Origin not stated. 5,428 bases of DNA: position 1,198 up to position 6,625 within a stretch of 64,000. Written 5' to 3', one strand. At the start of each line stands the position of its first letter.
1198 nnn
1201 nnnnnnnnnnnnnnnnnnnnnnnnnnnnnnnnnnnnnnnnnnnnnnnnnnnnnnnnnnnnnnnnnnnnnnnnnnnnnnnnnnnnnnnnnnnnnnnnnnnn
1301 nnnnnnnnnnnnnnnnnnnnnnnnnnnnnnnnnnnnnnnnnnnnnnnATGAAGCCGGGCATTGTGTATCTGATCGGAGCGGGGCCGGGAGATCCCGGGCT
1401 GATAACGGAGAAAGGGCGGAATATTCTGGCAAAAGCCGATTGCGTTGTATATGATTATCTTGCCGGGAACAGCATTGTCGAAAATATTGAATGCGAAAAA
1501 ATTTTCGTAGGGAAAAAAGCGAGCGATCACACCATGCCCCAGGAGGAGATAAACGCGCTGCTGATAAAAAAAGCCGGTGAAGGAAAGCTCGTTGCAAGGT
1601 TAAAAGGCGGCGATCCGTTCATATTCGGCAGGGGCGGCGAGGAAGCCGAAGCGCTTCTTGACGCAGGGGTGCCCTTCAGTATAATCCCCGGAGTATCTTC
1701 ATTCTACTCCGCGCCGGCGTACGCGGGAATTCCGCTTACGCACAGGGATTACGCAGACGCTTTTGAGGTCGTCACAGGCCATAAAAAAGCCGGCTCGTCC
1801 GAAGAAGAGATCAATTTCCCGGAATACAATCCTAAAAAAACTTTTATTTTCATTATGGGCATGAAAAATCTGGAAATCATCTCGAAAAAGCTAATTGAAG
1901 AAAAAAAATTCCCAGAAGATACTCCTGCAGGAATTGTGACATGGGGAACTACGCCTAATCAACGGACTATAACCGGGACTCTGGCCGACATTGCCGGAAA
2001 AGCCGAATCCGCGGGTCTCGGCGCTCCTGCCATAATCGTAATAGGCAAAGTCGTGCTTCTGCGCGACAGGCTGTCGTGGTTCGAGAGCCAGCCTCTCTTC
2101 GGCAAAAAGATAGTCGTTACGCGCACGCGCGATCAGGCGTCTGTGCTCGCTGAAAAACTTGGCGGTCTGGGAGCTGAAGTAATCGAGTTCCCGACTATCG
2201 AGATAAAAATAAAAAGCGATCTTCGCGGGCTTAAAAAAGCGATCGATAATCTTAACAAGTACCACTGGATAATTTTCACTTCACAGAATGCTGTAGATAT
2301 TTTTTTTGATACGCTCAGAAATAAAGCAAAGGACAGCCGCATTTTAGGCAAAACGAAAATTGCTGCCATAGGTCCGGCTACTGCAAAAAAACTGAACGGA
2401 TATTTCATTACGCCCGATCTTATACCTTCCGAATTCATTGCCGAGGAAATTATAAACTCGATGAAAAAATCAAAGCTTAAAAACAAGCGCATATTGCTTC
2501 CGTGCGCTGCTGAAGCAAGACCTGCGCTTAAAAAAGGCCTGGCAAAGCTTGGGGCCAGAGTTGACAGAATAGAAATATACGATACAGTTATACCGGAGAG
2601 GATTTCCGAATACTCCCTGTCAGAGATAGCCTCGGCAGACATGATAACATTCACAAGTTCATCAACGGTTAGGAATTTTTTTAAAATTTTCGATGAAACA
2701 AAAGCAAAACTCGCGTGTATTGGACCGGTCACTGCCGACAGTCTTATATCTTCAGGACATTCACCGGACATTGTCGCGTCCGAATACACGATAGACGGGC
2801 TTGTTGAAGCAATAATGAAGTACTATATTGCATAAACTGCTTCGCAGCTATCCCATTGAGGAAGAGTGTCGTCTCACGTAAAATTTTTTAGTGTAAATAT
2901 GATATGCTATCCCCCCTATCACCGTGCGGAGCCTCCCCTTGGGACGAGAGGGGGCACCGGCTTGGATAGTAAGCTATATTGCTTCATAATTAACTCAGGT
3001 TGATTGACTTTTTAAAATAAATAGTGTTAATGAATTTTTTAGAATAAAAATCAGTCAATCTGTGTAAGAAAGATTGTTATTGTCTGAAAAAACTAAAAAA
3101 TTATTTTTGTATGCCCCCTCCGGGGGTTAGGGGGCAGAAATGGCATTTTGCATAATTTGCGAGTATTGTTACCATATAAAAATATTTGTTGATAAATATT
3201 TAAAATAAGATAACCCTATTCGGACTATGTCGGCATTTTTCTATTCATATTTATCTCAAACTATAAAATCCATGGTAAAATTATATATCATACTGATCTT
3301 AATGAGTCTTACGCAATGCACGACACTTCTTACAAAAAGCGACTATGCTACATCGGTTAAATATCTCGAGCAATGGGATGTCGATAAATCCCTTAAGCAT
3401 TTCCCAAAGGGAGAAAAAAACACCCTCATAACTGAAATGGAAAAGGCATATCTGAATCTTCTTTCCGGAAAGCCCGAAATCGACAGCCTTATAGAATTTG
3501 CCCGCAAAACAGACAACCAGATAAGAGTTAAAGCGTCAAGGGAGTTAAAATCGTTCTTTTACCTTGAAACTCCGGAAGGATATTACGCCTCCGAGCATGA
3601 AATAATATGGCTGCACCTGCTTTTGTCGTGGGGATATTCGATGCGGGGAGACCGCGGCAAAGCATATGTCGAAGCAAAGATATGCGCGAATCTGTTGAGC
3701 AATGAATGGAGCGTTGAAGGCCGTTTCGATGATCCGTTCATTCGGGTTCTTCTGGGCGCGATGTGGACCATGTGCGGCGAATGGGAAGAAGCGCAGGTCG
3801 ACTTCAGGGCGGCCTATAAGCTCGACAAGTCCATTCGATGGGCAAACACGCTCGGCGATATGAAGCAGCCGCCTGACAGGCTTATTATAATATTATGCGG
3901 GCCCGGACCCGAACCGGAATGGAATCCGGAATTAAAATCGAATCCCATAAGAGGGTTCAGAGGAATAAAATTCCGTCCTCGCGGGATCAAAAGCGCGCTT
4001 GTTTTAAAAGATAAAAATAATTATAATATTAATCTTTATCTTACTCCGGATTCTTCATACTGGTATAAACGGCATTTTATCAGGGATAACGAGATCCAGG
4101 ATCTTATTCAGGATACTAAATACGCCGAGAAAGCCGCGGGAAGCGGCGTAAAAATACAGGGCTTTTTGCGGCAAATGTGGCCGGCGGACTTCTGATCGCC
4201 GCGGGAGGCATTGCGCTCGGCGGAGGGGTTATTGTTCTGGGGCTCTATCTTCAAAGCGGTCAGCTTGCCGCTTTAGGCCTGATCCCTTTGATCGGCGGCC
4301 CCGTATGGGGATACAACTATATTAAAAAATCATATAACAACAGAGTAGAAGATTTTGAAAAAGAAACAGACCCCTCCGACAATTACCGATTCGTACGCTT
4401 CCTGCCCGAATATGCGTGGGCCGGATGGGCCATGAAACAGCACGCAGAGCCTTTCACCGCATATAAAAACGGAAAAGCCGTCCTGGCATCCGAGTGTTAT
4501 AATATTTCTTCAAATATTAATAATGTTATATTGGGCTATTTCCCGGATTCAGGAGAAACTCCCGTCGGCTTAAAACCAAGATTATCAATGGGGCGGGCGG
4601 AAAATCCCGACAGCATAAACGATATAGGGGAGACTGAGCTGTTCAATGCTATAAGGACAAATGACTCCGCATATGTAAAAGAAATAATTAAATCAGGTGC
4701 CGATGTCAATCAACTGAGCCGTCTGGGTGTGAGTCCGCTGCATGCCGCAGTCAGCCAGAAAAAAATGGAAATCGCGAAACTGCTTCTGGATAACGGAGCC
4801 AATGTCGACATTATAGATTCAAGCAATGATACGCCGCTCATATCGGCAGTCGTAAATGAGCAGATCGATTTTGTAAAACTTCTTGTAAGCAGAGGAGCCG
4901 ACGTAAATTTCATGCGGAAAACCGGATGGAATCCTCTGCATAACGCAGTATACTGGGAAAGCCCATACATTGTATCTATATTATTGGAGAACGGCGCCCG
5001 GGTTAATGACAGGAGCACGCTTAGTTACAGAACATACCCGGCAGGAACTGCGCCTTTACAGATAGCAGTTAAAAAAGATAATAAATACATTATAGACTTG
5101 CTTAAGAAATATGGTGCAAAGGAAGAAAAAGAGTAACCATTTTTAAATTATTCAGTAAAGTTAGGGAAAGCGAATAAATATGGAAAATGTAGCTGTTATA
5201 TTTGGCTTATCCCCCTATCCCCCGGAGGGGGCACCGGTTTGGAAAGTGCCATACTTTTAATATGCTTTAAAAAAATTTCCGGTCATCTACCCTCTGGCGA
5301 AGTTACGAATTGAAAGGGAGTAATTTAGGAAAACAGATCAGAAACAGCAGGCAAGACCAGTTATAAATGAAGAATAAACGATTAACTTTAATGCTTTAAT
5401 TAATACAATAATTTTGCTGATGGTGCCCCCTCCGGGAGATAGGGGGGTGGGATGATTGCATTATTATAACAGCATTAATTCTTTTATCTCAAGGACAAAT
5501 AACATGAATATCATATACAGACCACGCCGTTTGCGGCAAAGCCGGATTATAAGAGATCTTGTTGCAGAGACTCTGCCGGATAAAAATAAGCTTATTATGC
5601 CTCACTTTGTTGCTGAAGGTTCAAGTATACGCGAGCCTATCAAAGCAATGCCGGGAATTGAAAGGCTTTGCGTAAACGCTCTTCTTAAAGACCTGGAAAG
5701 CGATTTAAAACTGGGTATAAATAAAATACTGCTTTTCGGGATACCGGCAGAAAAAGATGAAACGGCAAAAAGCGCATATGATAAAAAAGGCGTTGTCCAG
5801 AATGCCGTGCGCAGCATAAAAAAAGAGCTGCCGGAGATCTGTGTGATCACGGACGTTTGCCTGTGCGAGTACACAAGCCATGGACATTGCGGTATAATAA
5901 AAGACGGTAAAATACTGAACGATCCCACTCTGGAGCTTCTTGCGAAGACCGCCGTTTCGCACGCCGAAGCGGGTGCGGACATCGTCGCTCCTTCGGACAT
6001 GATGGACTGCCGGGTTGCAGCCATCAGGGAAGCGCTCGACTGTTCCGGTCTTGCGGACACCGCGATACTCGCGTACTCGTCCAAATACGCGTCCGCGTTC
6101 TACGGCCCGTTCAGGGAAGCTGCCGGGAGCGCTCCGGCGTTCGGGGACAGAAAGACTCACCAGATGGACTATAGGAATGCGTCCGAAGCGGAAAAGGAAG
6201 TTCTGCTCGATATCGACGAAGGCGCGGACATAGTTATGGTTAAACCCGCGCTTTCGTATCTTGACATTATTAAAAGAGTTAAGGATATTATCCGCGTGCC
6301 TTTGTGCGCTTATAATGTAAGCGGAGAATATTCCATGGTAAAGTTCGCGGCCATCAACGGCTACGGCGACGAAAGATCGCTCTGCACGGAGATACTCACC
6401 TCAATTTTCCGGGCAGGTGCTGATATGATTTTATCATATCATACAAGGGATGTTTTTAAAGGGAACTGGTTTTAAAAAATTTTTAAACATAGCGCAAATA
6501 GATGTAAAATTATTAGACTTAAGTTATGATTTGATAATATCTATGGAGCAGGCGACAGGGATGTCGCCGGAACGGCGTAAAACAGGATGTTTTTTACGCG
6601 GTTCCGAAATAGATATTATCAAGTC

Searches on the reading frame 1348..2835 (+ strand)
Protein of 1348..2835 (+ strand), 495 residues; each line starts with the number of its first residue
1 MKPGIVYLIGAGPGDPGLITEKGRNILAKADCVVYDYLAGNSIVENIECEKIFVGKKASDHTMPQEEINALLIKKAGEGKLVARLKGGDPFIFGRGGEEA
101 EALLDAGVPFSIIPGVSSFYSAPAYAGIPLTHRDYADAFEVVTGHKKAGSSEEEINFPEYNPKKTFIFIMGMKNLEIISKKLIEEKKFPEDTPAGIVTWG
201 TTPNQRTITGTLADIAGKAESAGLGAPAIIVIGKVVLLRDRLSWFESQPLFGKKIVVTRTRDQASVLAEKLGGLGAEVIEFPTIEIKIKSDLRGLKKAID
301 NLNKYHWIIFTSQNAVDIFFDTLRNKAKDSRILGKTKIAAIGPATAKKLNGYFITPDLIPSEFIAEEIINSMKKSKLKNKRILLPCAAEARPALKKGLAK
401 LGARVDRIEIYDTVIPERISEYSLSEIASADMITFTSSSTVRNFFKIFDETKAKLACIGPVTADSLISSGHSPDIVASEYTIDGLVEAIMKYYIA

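Call 47: find_encoding_contigs(protein=window:1348-2835:+, flank=10000, max_places=4)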
Protein window:1348-2835:+ (495 aa): no gene with exactly this product is on record in the collection.

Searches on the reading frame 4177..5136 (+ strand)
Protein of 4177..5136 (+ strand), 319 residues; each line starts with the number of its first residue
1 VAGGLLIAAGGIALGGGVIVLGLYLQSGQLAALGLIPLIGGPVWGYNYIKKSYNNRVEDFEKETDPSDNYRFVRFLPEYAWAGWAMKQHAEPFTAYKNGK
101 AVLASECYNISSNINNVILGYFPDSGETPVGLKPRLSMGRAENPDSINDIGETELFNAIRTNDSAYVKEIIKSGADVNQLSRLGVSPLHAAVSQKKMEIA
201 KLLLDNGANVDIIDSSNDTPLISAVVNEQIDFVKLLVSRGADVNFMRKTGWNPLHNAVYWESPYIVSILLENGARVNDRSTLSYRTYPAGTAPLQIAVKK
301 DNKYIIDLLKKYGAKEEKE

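Call 58: search_protein_families(library=pfam, proteins=[window:4177-5136:+], max_evalue=0.00001)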
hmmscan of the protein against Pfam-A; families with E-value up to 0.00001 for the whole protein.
window:4177-5136:+ (319 aa): 5 families
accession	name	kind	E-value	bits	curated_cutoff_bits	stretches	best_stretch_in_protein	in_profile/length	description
PF12796.13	Ank_2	-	1.4e-36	125.4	27.3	3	155-245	1-88/90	Ankyrin repeats (3 copies)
PF00023.36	Ank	-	1.6e-26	91.3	21.1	1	184-214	2-32/33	Ankyrin repeat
PF13637.12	Ank_4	-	2.3e-18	66.3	22.7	1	188-237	1-50/50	Ankyrin repeats (many copies)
PF13606.12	Ank_3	-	7.3e-18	63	22.3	0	184-212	2-30/30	Ankyrin repeat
PF13857.12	Ank_5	-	3.2e-11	43.7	27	1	174-222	5-54/56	Ankyrin repeats (many copies)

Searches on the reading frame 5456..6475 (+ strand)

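Call 58: search_protein_families(library=pfam, proteins=[window:5456-6475:+], max_evalue=0.00001)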
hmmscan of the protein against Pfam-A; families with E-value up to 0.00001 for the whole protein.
window:5456-6475:+ (339 aa): 1 family
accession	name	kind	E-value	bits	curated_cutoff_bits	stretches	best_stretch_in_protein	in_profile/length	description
PF00490.27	ALAD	-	5.9e-141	469.6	24.6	1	21-334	2-315/317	Delta-aminolevulinic acid dehydratase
